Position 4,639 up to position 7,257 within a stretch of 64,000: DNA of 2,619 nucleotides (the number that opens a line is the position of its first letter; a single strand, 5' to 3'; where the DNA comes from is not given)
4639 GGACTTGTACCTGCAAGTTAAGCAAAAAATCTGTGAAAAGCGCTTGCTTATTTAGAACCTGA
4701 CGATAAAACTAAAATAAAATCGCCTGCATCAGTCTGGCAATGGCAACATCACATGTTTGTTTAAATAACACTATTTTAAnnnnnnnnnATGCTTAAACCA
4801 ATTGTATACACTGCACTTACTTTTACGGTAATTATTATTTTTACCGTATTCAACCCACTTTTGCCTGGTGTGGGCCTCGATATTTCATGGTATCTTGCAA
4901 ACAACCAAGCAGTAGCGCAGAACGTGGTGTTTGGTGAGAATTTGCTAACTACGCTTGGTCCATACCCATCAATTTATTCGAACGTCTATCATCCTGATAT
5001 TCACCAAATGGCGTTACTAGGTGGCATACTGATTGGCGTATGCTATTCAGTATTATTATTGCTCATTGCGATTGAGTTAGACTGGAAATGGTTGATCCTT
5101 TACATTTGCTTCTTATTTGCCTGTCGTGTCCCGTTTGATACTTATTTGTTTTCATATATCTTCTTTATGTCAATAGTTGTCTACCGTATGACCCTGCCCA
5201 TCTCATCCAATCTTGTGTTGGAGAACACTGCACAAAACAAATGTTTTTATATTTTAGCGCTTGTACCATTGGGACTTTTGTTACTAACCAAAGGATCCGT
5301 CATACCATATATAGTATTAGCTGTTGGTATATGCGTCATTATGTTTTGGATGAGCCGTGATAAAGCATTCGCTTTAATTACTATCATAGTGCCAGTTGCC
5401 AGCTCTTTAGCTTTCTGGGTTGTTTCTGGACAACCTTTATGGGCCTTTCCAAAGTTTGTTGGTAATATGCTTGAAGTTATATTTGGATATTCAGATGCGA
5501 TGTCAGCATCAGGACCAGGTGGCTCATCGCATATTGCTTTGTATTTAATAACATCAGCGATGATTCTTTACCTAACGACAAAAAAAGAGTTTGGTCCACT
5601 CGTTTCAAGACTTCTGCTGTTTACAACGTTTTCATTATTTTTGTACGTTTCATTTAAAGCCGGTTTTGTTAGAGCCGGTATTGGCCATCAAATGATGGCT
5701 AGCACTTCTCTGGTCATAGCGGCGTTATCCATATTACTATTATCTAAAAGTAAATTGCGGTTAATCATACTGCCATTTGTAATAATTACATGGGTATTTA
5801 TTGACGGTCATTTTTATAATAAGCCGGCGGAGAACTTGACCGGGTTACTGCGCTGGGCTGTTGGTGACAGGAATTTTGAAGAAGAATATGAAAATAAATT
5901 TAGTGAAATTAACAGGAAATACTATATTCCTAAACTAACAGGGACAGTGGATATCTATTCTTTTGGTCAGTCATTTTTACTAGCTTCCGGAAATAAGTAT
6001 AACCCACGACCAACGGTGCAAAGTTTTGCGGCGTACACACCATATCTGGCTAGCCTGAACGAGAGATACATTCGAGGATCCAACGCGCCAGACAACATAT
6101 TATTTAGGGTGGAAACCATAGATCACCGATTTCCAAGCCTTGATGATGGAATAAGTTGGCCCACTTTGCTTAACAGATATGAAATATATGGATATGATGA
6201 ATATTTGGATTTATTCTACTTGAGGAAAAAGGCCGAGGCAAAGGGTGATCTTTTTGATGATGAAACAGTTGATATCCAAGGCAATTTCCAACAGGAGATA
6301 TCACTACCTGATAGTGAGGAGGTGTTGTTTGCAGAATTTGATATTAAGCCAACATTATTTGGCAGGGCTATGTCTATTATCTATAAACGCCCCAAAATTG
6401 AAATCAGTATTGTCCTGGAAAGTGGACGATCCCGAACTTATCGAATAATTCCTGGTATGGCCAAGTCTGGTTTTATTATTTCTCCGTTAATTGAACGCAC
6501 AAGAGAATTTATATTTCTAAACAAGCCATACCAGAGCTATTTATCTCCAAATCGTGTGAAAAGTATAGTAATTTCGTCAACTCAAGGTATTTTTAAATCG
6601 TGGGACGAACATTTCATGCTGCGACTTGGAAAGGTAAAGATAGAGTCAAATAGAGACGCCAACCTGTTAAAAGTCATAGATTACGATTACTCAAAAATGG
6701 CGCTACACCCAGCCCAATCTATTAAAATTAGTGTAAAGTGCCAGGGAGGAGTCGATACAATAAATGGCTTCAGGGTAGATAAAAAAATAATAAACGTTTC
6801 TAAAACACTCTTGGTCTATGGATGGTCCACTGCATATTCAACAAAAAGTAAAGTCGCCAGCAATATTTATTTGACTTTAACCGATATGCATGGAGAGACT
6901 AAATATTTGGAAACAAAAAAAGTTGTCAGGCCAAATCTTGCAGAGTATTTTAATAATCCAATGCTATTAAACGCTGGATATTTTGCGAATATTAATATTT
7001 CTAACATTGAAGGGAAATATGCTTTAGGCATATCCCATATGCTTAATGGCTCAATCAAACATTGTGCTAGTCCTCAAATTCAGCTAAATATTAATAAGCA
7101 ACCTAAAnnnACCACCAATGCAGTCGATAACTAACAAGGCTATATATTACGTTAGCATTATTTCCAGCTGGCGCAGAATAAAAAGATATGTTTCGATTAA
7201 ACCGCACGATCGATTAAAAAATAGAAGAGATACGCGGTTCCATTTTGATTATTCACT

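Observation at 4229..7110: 776-aa GT-C-like membrane protein divergently transcribed from the DprE1/DprE2/GT2 operon - candidate periplasmic transferase for the modified lipid-linked sugar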

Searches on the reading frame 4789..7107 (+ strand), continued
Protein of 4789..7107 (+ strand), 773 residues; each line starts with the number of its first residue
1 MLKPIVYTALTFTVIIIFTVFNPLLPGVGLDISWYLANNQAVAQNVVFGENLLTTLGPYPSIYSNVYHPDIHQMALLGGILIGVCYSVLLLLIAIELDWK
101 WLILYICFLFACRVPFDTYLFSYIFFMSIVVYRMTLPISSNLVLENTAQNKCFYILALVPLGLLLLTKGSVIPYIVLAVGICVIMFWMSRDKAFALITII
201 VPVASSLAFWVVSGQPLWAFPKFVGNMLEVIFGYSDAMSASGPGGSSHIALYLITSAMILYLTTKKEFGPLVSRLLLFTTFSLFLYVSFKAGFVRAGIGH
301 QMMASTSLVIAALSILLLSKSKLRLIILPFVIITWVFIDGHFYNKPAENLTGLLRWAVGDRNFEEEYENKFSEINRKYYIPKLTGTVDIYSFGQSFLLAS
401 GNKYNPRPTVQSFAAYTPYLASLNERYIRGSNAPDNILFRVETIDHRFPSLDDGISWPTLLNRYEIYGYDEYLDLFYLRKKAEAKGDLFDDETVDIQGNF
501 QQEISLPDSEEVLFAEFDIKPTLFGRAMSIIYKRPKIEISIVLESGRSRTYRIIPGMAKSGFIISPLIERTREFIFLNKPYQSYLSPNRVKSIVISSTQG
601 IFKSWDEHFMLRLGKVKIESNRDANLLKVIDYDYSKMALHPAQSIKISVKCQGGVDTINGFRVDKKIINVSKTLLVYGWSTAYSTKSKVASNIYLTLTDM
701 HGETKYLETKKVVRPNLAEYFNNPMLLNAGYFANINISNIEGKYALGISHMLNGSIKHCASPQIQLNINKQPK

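Call 51: get_annotated_region(hit=H4, flank=12000)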
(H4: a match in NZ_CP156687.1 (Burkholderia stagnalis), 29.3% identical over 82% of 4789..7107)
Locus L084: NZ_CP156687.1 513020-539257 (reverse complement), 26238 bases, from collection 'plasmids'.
description: Burkholderia stagnalis strain YJ-2 plasmid plas2, complete sequence
organism: Burkholderia stagnalis (NCBI taxid 1503054)
taxonomy: Bacteria; Pseudomonadota; Betaproteobacteria; Burkholderiales; Burkholderiaceae; Burkholderia; Burkholderia stagnalis
host: -; source: Bacterial cells,soils collected in Guangdong Province, China; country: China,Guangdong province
typing (MOB-suite, as given by PLSDB): non-mobilizable
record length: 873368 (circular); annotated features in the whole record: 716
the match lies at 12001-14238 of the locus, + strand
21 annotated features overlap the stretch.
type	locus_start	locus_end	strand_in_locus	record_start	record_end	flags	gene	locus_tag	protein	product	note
CDS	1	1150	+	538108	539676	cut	-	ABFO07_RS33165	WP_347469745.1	radical SAM protein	-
CDS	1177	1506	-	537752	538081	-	-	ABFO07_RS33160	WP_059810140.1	DHCW motif cupin fold protein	-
CDS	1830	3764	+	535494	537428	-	-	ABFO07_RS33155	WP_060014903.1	collagenase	GO:0006508 - proteolysis [Evidence IEA]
CDS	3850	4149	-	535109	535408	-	-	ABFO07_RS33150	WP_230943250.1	hypothetical protein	-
CDS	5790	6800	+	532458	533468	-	-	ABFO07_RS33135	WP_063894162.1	isocyanide synthase family protein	-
CDS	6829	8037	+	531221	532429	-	-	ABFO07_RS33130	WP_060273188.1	Bcr/CflA family efflux MFS transporter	GO:0042908 - xenobiotic transport [Evidence IEA]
CDS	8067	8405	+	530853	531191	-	-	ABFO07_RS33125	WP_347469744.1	protein tyrosine phosphatase family protein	-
CDS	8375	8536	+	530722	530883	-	-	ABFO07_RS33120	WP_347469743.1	hypothetical protein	-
CDS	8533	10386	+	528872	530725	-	-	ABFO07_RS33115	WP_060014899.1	L-tyrosine/L-tryptophan isonitrile synthase family protein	-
CDS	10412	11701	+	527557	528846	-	-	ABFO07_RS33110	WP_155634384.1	nucleotide disphospho-sugar-binding domain-containing protein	-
CDS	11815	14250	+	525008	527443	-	-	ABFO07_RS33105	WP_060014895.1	hypothetical protein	-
CDS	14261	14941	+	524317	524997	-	-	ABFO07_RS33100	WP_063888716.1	class I SAM-dependent methyltransferase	-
CDS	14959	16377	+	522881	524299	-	-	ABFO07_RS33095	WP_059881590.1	UbiA family prenyltransferase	-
CDS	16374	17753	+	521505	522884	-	-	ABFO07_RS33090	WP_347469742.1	FAD-binding oxidoreductase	-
CDS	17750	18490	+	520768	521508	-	-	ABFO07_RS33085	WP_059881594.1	SDR family oxidoreductase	-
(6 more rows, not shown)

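Call 64: find_encoding_contigs(protein=P0001, flank=1000, max_places=3)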
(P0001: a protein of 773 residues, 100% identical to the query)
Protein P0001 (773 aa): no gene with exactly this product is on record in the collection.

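Call 67: search_protein_families(library=pfam, proteins=[P0010, P0041, P0045, P0048, P0061, P0140, P0044, P0053, P0125], max_evalue=0.01)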
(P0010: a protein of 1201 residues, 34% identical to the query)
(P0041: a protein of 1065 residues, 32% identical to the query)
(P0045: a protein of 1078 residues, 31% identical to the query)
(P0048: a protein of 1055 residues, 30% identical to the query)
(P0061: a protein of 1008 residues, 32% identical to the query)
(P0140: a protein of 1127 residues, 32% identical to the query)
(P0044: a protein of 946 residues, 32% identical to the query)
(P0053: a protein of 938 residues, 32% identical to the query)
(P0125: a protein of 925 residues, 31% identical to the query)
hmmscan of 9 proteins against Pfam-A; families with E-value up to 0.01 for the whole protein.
P0010 (1201 aa): 1 family
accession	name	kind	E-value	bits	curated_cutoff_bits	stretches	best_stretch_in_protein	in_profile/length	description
PF00535.33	Glycos_transf_2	-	3.7e-18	66.5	23.3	1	12-176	2-166/168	Glycosyl transferase family 2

P0041 (1065 aa): 2 families
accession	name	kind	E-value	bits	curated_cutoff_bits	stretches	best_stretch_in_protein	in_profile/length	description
PF11305.13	DUF3107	-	0.0034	18.1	27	0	837-867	27-56/73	Protein of unknown function (DUF3107)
PF15502.11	MPLKIP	-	0.006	17.2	28.9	0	862-883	18-30/64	M-phase-specific PLK1-interacting protein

P0045 (1078 aa): 0 families

P0048 (1055 aa): 1 family
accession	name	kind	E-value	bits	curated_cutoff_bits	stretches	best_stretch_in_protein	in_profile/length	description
PF22845.2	DUF3097_N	-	0.0079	16.3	28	0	978-995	26-44/61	DUF3097, N-terminal domain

P0061 (1008 aa): 0 families

P0140 (1127 aa): 0 families

P0044 (946 aa): 0 families

P0053 (938 aa): 1 family
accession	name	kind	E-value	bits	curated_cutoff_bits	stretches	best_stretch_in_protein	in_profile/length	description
PF11196.13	DUF2834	-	0.00063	20.4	22.9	0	28-114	5-95/96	Protein of unknown function DUF2834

P0125 (925 aa): 0 families

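Call 74: get_annotated_region(hit=H5, flank=8000)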
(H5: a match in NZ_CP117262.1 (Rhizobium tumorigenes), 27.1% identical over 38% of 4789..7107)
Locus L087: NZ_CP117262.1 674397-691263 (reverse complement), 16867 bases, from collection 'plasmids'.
description: Rhizobium tumorigenes strain 932 plasmid pRt932, complete sequence
organism: Rhizobium tumorigenes (NCBI taxid 2041385)
taxonomy: Bacteria; Pseudomonadota; Alphaproteobacteria; Hyphomicrobiales; Rhizobiaceae; Rhizobium; Rhizobium tumorigenes
host: -; source: Rubus sp.,pure bacterial culture,Aerial tumor; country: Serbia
typing (MOB-suite, as given by PLSDB): non-mobilizable
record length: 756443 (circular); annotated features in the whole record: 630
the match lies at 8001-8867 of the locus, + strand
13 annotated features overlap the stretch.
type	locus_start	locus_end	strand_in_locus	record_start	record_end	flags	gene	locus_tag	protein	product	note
CDS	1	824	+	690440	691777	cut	-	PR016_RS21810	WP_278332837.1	FAD-binding oxidoreductase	-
CDS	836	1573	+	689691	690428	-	-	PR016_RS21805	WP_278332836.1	SDR family NAD(P)-dependent oxidoreductase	-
CDS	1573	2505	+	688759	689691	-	-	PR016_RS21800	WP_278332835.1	NAD-dependent epimerase/dehydratase family protein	-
CDS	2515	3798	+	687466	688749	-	-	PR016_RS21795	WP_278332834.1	NAD(P)/FAD-dependent oxidoreductase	-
CDS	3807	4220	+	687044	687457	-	-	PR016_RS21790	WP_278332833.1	GtrA family protein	-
CDS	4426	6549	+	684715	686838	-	-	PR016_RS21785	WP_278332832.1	hypothetical protein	-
CDS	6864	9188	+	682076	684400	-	-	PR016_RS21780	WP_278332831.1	hypothetical protein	-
CDS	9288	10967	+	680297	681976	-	pseG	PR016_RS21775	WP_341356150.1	UDP-2,4-diacetamido-2,4, 6-trideoxy-beta-L-altropyranose hydrolase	-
CDS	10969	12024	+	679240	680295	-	pseI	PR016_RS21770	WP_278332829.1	pseudaminic acid synthase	-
CDS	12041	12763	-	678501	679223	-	pseF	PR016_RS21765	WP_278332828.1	pseudaminic acid cytidylyltransferase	-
CDS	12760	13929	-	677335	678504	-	pseC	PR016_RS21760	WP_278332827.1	UDP-4-amino-4, 6-dideoxy-N-acetyl-beta-L-altrosamine transaminase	-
CDS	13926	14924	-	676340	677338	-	pseB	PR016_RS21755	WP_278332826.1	UDP-N-acetylglucosamine 4,6-dehydratase (inverting)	-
CDS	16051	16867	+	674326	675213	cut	-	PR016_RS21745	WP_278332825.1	class I SAM-dependent methyltransferase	GO:0032259 - methylation [Evidence IEA]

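Call 75: get_annotated_region(hit=H1, flank=4000)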
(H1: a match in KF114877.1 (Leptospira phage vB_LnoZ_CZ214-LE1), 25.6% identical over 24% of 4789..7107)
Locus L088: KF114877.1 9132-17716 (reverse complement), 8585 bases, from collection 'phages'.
description: Leptospira phage LnoZ_CZ214, complete genome.
organism: Leptospira phage vB_LnoZ_CZ214-LE1 (NCBI taxid 1334243)
taxonomy: Viruses; Duplodnaviria; Heunggongvirae; Uroviricota; Caudoviricetes
host: Didelphis marsupialis; source: -; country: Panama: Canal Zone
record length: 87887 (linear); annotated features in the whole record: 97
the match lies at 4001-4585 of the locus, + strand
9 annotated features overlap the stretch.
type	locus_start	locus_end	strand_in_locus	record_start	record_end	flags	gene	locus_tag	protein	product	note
CDS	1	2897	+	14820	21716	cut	-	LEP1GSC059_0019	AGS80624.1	peptidase, M23 family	an automated process has identified a potential problem with this gene model; the current end5 and/or the end3 may need ...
CDS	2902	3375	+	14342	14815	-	-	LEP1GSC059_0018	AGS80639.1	hypothetical protein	-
CDS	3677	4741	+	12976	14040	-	-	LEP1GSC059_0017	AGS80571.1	hypothetical protein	-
CDS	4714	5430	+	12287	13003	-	-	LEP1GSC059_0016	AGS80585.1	hypothetical protein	an automated process has identified a potential problem with this gene model; the current end5 and/or the end3 may need ...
CDS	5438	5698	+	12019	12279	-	-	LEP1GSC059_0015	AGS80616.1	hypothetical protein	-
CDS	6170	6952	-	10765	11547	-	-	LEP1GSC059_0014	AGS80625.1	putative insertion element IS407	an automated process has identified a potential problem with this gene model; the current end5 and/or the end3 may need ...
CDS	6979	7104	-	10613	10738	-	-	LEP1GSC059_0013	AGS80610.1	ISBp1, transposase A domain protein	an automated process has identified a potential problem with this gene model; the current end5 and/or the end3 may need ...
CDS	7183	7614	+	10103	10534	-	-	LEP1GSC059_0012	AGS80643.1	hypothetical protein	-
CDS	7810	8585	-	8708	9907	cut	-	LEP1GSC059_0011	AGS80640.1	DNA-binding helix-turn-helix protein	-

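Call 93: search_solved_structures(query=A1, max_evalue=1, show_alignments=1)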
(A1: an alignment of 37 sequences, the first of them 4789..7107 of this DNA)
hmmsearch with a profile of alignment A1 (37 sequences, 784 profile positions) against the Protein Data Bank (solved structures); distinct sequences matched with E-value up to 1: 1.
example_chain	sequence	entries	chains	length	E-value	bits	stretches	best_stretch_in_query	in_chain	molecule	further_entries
8c4d_A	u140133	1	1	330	0.0012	20.2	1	664-758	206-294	N-acetylmuramoyl-L-alanine amidase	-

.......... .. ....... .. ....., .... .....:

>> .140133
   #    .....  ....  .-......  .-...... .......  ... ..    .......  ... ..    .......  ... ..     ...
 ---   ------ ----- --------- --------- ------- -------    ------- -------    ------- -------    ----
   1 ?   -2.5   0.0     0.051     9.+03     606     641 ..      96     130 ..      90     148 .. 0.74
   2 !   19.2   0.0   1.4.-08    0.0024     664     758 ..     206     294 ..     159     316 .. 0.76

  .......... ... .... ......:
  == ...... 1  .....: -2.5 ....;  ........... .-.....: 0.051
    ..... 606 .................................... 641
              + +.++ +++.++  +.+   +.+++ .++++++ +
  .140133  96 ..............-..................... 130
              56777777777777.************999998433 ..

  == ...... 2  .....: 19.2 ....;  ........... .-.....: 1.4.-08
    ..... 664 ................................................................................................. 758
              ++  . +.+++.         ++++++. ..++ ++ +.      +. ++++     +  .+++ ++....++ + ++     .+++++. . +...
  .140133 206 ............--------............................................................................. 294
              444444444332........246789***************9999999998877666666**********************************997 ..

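Call 105: search_protein_families(library=pfam, alignment_id=A6, max_evalue=1)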
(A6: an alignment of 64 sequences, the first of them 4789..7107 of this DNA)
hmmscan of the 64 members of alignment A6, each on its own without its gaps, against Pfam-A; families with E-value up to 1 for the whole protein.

A. member 1, window:4789-7107:+ (773 aa): 0 families

B. families by the number of members that match (of 64 scanned): 10 families
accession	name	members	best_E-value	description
PF02990.21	EMP70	2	0.091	Endomembrane protein 70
PF13567.11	DUF4131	1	0.023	Domain of unknown function (DUF4131)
PF19482.4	DUF6018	1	0.028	Family of unknown function (DUF6018)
PF11115.13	DUF2623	1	0.066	Protein of unknown function (DUF2623)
PF16167.10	DUF4871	1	0.075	Domain of unknown function (DUF4871)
PF12911.12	OppC_N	1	0.095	N-terminal TM domain of oligopeptide transport permease C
PF22130.1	Phage_gp38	1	0.099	Lactococcus phage gp38-like protein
PF24926.1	ACT_ACR9_C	1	0.15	ACT domain-containing protein ACR9, C-terminal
PF25637.1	DUF7942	1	0.23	Family of unknown function (DUF7942)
PF06781.17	CrgA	1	0.36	Cell division protein CrgA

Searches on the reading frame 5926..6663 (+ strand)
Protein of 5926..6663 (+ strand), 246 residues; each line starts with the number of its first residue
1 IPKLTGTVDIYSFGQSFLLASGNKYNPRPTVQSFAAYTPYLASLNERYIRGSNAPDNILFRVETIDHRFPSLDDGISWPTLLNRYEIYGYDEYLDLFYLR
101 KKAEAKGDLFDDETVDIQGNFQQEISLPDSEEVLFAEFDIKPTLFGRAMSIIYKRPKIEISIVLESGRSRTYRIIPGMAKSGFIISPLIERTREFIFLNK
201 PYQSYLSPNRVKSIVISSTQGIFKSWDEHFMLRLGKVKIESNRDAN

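Call 100: find_homologous_proteins(query=A4, max_evalue=0.001)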
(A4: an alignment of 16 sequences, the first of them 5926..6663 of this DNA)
Query A4 (16 sequences) (246 aa, profile of the alignment): 89 proteins with E <= 0.001 among 3995 candidates.
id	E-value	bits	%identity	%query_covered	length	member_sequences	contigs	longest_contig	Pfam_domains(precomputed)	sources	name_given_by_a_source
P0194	3.7e-87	310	40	98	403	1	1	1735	-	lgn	-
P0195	8.9e-87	309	43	99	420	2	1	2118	-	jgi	jgi:hypothetical protein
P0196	7.2e-86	306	38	96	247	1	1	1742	-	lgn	-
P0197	1.8e-85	304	39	99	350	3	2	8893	-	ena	-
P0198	1.9e-84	301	43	96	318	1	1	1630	-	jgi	jgi:hypothetical protein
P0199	2.4e-84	301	40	97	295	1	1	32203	-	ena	-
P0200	7.2e-84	299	36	94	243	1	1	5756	-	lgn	-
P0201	3.3e-83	297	38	93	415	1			-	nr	nr:hypothetical protein [Legionella norrlandica]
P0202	6.9e-83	296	38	95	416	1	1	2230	-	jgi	jgi:hypothetical protein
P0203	1.1e-82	295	42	98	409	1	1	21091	-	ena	-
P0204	2.7e-82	294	37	95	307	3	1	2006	-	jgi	-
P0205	1.7e-81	291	39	97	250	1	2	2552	-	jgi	jgi:hypothetical protein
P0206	2.4e-81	291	40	97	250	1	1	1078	-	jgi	jgi:hypothetical protein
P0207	6.4e-81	289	39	97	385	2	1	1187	-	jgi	jgi:hypothetical protein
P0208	1.5e-80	288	40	97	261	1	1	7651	-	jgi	jgi:hypothetical protein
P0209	2.2e-80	288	37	96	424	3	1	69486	-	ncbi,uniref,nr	ncbi:hypothetical protein lpari_03550 [Legionella parisiensis]|uniref:Uncharacterized protein n=1 Ta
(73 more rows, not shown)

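Call 101: find_encoding_contigs(protein=P0209, flank=9000, max_places=2)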
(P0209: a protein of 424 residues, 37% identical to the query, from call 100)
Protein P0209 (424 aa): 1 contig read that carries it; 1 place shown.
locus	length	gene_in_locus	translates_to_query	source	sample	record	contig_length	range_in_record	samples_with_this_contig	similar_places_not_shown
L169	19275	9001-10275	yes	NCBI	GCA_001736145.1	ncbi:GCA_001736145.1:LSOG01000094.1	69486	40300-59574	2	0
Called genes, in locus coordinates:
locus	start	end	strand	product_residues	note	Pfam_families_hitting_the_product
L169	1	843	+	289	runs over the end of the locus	PF01488:Shikimate_DH, PF03446:NAD_binding_2, PF03807:F420_oxidored, PF14833:NAD_binding_11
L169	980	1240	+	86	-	-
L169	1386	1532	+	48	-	-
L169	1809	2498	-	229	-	PF08279:HTH_11, PF13280:WYL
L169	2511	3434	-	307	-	PF18632:DUF5630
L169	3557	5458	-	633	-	PF07992:Pyr_redox_2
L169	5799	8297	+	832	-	PF07732:Cu-oxidase_3, PF00394:Cu-oxidase, PF07731:Cu-oxidase_2, PF05275:CopB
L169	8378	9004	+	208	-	-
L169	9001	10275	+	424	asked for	-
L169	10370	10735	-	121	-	PF00581:Rhodanese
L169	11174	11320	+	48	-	-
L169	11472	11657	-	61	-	-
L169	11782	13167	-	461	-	PF01575:MaoC_dehydratas, PF13452:FAS1_DH_region (weak), PF01515:PTA_PTB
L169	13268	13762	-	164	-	PF00011:HSP20, PF17886:ArsA_HSP20 (weak)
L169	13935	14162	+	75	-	PF08240:ADH_N (weak)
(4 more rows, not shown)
